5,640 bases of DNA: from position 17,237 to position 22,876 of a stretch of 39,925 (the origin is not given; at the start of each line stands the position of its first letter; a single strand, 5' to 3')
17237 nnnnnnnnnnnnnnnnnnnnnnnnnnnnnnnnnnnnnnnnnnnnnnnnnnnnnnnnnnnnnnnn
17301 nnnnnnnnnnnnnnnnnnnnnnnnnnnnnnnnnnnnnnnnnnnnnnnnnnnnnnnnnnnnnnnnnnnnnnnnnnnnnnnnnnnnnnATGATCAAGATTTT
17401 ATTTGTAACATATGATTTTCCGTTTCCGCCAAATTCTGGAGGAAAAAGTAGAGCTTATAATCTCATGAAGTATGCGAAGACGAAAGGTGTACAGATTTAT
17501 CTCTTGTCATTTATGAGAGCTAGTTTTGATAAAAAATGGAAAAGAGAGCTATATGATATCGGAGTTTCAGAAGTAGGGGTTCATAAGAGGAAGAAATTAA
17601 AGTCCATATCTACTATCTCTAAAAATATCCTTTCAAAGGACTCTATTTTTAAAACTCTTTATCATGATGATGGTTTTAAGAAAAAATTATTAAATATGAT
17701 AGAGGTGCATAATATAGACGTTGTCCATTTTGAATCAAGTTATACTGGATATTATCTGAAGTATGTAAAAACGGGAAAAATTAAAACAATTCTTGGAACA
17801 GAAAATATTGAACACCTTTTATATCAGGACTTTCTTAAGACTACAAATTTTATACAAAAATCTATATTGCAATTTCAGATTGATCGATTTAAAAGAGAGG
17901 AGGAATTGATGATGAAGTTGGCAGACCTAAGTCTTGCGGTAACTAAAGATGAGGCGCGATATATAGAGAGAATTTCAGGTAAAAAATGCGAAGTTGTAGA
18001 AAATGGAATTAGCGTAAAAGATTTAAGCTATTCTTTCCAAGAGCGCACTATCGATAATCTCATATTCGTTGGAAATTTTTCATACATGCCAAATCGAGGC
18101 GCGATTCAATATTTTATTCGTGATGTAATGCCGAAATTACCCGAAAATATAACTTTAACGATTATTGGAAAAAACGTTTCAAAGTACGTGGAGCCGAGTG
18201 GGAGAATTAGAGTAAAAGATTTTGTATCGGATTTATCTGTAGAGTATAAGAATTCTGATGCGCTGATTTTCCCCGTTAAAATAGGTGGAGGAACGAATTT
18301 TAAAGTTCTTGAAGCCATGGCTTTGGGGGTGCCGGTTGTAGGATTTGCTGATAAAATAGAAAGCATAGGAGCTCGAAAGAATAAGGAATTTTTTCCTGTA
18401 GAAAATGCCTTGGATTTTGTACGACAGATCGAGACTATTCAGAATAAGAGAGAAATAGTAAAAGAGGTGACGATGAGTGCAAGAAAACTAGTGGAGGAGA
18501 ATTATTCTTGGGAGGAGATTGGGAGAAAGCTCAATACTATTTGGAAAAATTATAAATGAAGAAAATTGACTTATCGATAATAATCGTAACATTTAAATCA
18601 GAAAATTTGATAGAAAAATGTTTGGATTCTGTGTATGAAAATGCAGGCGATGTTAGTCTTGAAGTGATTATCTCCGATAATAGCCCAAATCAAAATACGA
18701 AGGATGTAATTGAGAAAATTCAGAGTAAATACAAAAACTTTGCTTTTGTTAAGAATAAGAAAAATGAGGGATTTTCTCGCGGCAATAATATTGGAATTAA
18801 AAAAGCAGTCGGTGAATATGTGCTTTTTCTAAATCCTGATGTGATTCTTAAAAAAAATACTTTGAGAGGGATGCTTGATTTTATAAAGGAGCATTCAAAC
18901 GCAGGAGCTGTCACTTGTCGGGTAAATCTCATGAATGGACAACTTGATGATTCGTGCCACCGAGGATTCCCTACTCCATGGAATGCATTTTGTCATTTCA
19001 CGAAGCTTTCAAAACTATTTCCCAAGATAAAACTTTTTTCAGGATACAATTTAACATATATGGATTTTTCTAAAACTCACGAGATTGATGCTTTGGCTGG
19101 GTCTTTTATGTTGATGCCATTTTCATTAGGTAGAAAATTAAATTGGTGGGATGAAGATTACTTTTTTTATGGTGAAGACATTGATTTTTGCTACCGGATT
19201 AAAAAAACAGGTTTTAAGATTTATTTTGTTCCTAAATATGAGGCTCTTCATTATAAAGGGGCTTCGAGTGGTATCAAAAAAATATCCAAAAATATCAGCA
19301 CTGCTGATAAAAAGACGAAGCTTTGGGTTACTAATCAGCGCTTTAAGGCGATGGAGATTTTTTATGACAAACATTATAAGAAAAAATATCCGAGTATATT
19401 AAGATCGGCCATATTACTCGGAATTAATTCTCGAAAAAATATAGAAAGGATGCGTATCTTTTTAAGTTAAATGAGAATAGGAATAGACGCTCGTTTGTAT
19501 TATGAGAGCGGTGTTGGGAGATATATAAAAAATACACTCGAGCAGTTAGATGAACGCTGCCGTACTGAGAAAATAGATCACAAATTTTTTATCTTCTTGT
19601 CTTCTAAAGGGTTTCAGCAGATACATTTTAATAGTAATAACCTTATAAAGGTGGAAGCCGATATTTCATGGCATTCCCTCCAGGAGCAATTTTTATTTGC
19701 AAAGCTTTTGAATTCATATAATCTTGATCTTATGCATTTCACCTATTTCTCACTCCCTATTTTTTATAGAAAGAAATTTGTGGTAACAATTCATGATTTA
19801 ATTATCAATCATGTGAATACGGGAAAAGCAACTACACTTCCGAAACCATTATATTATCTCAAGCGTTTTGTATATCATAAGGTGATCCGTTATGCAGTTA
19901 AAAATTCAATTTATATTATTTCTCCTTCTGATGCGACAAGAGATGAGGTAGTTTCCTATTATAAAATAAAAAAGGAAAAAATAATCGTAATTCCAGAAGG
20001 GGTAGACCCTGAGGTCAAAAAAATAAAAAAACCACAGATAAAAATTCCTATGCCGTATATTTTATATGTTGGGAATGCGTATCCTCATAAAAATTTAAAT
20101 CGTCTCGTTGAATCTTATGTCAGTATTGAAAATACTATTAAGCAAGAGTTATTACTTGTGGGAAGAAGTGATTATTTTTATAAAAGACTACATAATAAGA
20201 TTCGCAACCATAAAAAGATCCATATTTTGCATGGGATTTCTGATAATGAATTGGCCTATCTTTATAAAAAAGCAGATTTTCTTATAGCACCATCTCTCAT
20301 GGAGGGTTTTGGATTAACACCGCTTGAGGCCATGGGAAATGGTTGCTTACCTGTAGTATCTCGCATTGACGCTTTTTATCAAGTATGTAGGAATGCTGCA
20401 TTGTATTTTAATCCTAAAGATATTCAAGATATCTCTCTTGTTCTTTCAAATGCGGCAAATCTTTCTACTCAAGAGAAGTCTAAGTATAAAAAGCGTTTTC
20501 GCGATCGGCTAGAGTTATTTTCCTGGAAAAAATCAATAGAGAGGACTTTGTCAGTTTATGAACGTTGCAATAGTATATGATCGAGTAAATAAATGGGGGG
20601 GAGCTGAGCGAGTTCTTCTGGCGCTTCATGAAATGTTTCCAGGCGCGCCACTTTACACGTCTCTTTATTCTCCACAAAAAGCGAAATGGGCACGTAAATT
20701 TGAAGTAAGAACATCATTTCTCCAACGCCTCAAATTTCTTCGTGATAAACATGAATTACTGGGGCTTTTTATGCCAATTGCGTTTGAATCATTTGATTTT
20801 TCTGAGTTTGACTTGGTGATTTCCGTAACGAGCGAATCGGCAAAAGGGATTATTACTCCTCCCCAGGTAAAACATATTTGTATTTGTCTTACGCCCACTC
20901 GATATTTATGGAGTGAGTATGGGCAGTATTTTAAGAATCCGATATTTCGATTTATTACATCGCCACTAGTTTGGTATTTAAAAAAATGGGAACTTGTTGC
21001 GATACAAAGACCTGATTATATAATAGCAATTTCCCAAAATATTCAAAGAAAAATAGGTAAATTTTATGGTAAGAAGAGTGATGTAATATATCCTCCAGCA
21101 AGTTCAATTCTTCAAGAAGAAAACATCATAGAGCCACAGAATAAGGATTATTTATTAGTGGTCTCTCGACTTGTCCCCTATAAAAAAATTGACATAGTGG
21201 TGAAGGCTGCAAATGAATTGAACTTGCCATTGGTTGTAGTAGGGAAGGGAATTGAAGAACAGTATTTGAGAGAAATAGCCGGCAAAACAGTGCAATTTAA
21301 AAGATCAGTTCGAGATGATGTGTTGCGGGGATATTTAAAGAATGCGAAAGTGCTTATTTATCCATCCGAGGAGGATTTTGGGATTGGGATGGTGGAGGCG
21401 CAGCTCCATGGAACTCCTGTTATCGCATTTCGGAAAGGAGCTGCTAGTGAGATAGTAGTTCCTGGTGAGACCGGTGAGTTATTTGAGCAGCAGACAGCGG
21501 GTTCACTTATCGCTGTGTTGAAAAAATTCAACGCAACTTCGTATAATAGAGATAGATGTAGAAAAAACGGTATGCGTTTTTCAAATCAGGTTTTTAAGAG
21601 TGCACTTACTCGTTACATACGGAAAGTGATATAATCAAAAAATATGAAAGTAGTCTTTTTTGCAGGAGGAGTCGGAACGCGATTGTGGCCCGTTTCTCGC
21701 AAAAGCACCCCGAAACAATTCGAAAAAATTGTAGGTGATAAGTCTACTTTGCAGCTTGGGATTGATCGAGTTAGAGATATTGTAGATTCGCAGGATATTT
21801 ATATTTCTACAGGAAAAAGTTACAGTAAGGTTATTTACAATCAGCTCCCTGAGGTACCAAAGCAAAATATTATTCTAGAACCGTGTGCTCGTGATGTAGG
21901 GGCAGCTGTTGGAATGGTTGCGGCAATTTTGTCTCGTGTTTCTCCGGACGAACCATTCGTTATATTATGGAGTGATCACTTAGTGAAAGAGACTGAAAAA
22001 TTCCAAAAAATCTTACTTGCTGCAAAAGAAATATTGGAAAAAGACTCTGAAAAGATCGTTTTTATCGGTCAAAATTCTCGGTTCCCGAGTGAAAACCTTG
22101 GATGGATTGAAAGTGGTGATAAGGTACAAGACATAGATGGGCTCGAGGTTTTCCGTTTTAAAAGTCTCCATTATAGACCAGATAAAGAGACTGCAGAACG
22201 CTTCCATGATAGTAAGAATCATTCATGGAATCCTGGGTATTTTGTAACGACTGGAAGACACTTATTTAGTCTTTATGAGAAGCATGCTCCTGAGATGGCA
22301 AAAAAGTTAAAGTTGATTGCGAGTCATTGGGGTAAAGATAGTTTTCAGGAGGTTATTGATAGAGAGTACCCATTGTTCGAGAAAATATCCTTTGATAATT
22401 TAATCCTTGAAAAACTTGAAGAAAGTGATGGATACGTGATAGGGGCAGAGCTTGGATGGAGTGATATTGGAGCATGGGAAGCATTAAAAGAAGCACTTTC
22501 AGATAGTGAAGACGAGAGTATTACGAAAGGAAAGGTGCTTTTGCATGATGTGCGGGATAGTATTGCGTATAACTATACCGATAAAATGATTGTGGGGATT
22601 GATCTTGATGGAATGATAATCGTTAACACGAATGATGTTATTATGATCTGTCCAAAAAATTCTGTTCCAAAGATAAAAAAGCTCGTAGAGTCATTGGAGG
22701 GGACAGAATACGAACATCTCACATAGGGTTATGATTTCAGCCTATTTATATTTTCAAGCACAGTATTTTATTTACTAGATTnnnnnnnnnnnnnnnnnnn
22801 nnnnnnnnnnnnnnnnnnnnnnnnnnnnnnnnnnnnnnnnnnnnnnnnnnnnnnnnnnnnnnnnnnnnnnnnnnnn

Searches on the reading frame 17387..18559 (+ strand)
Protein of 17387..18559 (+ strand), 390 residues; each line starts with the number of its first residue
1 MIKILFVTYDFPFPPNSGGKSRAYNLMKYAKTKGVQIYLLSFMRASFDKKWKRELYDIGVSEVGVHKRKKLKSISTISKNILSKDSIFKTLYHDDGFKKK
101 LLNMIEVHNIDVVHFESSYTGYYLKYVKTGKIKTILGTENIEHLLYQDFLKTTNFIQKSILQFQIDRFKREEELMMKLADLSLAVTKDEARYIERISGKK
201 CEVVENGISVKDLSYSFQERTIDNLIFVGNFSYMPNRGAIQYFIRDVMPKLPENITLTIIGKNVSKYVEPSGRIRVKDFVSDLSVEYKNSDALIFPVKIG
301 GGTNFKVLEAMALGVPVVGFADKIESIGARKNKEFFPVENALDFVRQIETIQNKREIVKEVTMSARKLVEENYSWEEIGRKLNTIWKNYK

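Call 6: search_protein_families(library=pfam, proteins=[window:17387-18559:+], max_evalue=0.001)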
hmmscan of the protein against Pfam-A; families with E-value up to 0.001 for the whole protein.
window:17387-18559:+ (390 aa): 4 families
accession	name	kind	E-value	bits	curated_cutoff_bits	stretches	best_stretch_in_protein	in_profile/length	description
PF13692.12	Glyco_trans_1_4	-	1.8e-16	61.1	27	1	224-351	3-139/142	Glycosyl transferases group 1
PF00534.26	Glycos_transf_1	-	1.2e-08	35.1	26.4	1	247-366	36-170/172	Glycosyl transferases group 1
PF13439.12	Glyco_transf_4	-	1.4e-07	32.2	28.5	1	22-210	7-168/170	Glycosyltransferase Family 4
PF13524.12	Glyco_trans_1_2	-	0.00067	20.1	25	0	253-379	13-139/144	Glycosyl transferase-like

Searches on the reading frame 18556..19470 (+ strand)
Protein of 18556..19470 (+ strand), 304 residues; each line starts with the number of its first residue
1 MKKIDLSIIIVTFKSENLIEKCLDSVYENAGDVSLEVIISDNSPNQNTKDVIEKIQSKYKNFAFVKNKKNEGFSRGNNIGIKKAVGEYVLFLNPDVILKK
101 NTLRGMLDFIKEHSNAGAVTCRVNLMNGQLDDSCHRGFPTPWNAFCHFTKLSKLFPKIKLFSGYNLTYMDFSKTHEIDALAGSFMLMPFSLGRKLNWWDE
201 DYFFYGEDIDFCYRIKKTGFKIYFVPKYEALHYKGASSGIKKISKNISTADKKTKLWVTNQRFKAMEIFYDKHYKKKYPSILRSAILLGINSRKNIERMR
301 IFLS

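Call 7: search_protein_families(library=pfam, proteins=[window:18556-19470:+], max_evalue=0.001)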
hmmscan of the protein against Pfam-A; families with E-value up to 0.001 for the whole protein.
window:18556-19470:+ (304 aa): 5 families
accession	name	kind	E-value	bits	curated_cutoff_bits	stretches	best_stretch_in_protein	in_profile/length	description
PF00535.33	Glycos_transf_2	-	2e-25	90.1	23.3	1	7-166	1-157/168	Glycosyl transferase family 2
PF13641.12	Glyco_tranf_2_3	-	1.2e-18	68.5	27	1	6-238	3-217/230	Glycosyltransferase like family 2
PF13712.12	Glyco_tranf_2_5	-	1.2e-06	28.8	27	1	67-231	35-185/210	Glycosyltransferase like family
PF13632.12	Glyco_trans_2_3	-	1.3e-06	28.8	27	1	88-241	1-130/198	Glycosyl transferase family group 2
PF10111.15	Glyco_tranf_2_2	-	1.4e-05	25.2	27.3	1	30-111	26-107/276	Glycosyltransferase like family 2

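Call 36: search_solved_structures(query=window:18556-19467:+, max_evalue=0.001)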
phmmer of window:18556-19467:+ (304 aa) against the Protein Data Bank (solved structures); distinct sequences matched with E-value up to 0.001: 19.
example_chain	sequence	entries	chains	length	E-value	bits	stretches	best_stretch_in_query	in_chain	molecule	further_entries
2z87_A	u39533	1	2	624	2.3e-10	43.6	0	6-124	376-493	Chondroitin synthase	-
2z86_A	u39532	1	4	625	2.3e-10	43.6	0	6-124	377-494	Chondroitin synthase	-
5tze_C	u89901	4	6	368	2.4e-10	43.6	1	6-127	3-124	Glycosyl transferase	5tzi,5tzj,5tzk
5tz8_A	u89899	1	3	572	5e-10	42.5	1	6-127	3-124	Glycosyl transferase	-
6p61_A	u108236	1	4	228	9.6e-09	38.3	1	5-129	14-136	Glycosyltransferase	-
9omm_A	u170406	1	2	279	3.6e-08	36.4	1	4-131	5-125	Glycosyltransferase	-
9omh_A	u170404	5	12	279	3.7e-08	36.4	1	4-131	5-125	Glycosyltransferase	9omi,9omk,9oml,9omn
9omj_A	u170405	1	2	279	4.8e-08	36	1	4-131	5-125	Glycosyltransferase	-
3bcv_A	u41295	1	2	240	2.7e-06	30.3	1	6-107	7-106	Putative glycosyltransferase protein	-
3l7i_A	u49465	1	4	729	3e-06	30.1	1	6-100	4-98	Teichoic acid biosynthesis protein F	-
3l7j_A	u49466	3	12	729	3e-06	30.1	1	6-100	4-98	Teichoic acid biosynthesis protein F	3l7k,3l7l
3l7m_A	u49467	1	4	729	3e-06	30.1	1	6-100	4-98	Teichoic acid biosynthesis protein F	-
6h1j_A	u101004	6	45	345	7e-06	28.9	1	3-115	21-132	Probable ss-1,3-N-acetylglucosaminyltransferase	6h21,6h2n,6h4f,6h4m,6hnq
5hea_A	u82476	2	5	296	9.5e-06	28.5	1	6-127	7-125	Putative glycosyltransferase (GalT1)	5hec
6yv7_B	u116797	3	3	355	4.6e-05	26.2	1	6-122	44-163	Glycosyl transferase, family 2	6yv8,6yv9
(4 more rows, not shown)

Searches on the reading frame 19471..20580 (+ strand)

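Call 7: search_protein_families(library=pfam, proteins=[window:19471-20580:+], max_evalue=0.001)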
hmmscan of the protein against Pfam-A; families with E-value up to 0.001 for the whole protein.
window:19471-20580:+ (369 aa): 5 families
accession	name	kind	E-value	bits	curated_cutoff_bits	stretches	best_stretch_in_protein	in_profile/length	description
PF00534.26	Glycos_transf_1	-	6.6e-22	78.3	26.4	1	186-328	7-155/172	Glycosyl transferases group 1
PF13692.12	Glyco_trans_1_4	-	1.7e-16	61.2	27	1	195-321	2-132/142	Glycosyl transferases group 1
PF13439.12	Glyco_transf_4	-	6.6e-14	52.7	28.5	1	14-181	3-169/170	Glycosyltransferase Family 4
PF20706.3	GT4-conflict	-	1.6e-05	24.5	26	1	256-296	270-309/385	Family 4 Glycosyltransferase in conflict systems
PF00982.27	Glyco_transf_20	-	0.00048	19.4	32.5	1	247-346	350-454/473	Glycosyltransferase family 20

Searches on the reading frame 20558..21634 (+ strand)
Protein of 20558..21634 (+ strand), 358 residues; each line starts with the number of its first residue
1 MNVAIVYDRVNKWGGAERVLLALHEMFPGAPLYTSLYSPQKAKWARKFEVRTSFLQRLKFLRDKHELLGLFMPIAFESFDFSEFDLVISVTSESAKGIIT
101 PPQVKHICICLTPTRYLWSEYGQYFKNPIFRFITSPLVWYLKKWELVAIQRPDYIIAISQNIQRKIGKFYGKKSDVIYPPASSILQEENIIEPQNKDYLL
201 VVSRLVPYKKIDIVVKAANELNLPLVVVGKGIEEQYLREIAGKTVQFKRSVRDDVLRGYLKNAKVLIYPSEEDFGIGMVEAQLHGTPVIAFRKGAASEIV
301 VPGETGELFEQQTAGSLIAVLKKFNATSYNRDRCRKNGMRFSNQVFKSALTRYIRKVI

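Call 7: search_protein_families(library=pfam, proteins=[window:20558-21634:+], max_evalue=0.001)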
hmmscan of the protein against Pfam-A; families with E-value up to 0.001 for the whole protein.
window:20558-21634:+ (358 aa): 4 families
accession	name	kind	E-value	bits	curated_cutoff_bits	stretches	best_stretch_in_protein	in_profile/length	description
PF00534.26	Glycos_transf_1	-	1.7e-22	80.2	26.4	1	191-338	10-169/172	Glycosyl transferases group 1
PF13692.12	Glyco_trans_1_4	-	8.4e-19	68.7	27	1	198-319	3-134/142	Glycosyl transferases group 1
PF13439.12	Glyco_transf_4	-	8.7e-05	23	28.5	0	14-179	2-164/170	Glycosyltransferase Family 4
PF20706.3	GT4-conflict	-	0.00062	19.3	26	1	161-291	160-311/385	Family 4 Glycosyltransferase in conflict systems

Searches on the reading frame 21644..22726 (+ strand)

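Call 7: search_protein_families(library=pfam, proteins=[window:21644-22726:+], max_evalue=0.001)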
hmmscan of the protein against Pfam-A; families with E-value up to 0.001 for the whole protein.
window:21644-22726:+ (360 aa): 2 families
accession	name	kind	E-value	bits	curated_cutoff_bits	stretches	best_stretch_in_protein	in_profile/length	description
PF00483.29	NTP_transferase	-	5e-21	75.8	21.2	1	3-289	2-243/245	Nucleotidyl transferase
PF22640.1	ManC_GMP_beta-helix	-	1.3e-07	31.9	27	1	302-351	7-55/55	MannoseP isomerase/GMP-like beta-helix domain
